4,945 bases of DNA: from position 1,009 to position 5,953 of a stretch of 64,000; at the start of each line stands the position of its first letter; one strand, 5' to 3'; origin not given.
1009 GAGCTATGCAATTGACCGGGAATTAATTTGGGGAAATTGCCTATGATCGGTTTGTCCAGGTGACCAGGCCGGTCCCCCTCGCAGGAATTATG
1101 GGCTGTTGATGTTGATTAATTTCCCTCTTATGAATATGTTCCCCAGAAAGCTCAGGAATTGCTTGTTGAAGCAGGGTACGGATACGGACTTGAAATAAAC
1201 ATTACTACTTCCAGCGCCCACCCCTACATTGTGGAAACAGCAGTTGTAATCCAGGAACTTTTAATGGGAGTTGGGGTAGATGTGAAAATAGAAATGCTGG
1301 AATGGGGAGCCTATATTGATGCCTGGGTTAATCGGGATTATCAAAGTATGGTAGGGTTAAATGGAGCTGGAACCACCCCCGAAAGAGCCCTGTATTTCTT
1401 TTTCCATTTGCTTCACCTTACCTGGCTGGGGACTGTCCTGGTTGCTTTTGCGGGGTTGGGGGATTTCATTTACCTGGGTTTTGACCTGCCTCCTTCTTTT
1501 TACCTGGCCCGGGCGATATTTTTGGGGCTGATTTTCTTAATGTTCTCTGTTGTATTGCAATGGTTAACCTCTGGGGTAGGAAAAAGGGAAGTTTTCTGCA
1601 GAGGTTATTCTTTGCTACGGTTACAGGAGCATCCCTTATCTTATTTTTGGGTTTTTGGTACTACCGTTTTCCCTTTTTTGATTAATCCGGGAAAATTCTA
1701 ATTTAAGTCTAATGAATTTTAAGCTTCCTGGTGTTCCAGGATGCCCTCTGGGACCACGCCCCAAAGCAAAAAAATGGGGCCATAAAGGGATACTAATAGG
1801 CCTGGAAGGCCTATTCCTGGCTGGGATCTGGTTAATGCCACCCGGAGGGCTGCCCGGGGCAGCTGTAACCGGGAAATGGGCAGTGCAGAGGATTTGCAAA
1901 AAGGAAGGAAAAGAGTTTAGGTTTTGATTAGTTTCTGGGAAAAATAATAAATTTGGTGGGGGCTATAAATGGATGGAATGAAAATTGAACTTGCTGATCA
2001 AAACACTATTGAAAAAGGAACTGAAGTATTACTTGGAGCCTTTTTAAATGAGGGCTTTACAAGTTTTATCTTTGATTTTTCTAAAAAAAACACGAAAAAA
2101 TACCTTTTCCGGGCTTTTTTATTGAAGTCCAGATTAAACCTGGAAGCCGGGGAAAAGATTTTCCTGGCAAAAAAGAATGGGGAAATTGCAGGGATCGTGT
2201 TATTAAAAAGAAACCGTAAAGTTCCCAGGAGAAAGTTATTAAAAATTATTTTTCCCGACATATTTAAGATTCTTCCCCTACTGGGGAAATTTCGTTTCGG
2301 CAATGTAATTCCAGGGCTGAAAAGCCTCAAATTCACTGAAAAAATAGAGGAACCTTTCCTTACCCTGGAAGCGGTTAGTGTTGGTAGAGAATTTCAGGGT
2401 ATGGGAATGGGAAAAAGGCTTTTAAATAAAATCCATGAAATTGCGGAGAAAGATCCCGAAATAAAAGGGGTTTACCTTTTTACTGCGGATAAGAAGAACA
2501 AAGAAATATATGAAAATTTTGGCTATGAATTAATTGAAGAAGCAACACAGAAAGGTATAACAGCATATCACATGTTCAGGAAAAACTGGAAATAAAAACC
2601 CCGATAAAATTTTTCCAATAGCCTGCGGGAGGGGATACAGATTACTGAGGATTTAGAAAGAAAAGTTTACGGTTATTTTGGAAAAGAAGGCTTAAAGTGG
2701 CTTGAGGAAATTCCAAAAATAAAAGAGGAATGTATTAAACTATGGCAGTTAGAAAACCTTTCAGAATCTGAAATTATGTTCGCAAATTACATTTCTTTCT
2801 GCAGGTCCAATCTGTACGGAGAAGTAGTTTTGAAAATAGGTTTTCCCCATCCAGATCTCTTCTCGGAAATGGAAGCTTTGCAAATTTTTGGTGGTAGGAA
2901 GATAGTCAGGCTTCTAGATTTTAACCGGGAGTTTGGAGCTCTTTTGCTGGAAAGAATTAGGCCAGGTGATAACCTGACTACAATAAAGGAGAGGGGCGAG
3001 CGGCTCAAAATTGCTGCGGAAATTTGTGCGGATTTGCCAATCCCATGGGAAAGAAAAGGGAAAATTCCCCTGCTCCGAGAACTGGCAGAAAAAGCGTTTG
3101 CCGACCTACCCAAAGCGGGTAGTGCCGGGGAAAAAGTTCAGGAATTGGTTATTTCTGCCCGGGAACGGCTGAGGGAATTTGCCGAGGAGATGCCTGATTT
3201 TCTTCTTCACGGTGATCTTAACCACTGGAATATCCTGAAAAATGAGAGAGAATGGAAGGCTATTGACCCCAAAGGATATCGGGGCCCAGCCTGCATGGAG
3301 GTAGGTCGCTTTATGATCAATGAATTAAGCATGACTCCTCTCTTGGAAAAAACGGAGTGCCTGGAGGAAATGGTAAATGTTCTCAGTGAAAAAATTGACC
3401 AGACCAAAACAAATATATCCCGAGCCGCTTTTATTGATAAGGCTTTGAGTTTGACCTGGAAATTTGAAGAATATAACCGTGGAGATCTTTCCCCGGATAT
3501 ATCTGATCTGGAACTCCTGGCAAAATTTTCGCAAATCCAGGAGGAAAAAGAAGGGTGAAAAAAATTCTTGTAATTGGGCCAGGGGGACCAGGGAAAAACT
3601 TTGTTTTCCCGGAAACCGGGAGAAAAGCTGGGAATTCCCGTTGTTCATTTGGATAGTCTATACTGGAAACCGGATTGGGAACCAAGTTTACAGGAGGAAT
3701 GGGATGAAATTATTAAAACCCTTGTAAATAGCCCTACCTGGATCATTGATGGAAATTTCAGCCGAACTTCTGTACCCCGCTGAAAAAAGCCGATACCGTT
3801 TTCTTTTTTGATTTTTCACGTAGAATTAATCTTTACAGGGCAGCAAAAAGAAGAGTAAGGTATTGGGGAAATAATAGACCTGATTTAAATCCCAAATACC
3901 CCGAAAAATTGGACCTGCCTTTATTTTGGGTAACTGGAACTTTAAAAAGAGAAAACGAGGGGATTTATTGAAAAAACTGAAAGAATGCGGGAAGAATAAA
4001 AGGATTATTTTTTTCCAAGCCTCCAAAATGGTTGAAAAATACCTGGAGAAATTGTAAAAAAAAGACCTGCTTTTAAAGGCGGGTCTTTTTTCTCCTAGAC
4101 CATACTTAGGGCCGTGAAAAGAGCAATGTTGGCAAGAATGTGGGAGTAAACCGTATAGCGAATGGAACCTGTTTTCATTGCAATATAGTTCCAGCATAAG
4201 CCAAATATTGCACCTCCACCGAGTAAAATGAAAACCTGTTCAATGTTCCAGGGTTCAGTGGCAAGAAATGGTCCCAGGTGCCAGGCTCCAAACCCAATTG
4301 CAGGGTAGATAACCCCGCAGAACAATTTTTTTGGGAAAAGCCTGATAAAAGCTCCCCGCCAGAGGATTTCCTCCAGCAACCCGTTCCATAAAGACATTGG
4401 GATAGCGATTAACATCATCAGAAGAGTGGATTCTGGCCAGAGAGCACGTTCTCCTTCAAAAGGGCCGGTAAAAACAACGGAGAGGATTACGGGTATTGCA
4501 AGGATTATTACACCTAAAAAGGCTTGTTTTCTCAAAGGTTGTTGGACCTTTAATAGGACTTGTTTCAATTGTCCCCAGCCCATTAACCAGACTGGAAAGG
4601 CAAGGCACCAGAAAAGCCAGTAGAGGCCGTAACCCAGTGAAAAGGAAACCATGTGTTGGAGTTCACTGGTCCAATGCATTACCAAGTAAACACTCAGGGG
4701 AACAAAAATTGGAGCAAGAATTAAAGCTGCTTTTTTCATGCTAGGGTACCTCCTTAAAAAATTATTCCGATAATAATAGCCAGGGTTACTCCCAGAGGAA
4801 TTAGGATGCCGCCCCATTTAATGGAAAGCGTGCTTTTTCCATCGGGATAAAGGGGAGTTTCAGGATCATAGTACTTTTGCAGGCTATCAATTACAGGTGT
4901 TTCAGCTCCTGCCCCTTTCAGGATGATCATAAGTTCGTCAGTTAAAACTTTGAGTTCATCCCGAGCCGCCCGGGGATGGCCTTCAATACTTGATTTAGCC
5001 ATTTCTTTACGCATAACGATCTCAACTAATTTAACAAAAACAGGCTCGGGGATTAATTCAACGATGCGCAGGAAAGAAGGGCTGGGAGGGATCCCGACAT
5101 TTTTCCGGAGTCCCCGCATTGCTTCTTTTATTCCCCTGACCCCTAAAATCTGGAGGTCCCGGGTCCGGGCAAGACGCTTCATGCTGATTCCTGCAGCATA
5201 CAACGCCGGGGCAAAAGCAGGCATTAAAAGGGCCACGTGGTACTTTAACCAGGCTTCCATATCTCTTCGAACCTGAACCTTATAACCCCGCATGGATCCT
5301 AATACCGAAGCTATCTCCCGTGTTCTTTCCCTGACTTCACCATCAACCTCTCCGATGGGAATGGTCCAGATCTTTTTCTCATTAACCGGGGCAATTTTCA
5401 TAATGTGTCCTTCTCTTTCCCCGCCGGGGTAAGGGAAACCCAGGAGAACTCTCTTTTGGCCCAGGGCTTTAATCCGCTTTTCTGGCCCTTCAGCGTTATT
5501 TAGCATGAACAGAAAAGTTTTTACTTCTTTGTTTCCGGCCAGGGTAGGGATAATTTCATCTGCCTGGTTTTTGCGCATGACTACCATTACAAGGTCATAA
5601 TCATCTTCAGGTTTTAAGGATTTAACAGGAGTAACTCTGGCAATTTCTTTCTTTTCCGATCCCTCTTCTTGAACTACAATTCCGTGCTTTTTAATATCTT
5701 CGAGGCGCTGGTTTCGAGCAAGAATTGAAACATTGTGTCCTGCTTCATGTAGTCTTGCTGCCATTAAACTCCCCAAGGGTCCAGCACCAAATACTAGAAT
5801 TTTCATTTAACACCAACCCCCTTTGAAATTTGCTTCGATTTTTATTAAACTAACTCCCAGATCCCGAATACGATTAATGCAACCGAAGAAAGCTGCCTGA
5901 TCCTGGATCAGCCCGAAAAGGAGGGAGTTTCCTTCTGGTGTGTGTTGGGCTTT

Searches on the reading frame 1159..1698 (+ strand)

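Call 79: search_protein_families(library=pfam, max_evalue=0.001, proteins=[window:1159-1698:+])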
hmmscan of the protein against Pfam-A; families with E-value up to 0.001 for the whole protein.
window:1159-1698:+ (180 aa): 1 family
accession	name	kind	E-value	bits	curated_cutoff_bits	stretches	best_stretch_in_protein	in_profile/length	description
PF00496.27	SBP_bac_5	-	1.5e-06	28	32.4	1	2-82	273-361/368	Bacterial extracellular solute-binding proteins, family 5 Middle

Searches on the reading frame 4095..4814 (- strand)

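Call 79: search_protein_families(library=pfam, max_evalue=0.001, proteins=[window:4095-4814:-])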
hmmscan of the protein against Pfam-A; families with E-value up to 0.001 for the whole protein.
window:4095-4814:- (239 aa): 1 family
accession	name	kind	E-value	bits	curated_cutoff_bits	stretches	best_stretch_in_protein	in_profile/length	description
PF02517.21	Rce1-like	-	2.5e-12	47.3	22.4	1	133-230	4-92/93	Type II CAAX prenyl endopeptidase Rce1-like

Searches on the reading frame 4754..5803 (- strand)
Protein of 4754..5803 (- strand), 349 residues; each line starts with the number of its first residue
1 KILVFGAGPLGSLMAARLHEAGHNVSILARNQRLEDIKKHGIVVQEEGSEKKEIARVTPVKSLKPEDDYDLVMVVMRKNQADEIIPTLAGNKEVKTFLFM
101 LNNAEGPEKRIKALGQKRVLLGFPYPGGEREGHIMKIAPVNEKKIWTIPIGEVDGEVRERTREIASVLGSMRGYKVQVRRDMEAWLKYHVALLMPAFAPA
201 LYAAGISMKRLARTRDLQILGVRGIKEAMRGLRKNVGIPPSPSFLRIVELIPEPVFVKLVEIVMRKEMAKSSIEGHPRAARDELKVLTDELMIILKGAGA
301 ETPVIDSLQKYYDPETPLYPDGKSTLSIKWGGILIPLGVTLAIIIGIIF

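Call 79: search_protein_families(library=pfam, max_evalue=0.001, proteins=[window:4754-5803:-])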
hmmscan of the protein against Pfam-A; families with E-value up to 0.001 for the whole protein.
window:4754-5803:- (349 aa): 1 family
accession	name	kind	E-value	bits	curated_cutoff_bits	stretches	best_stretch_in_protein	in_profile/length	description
PF02558.23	ApbA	-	5.2e-19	68.8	22.2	1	2-132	1-131/150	Ketopantoate reductase PanE/ApbA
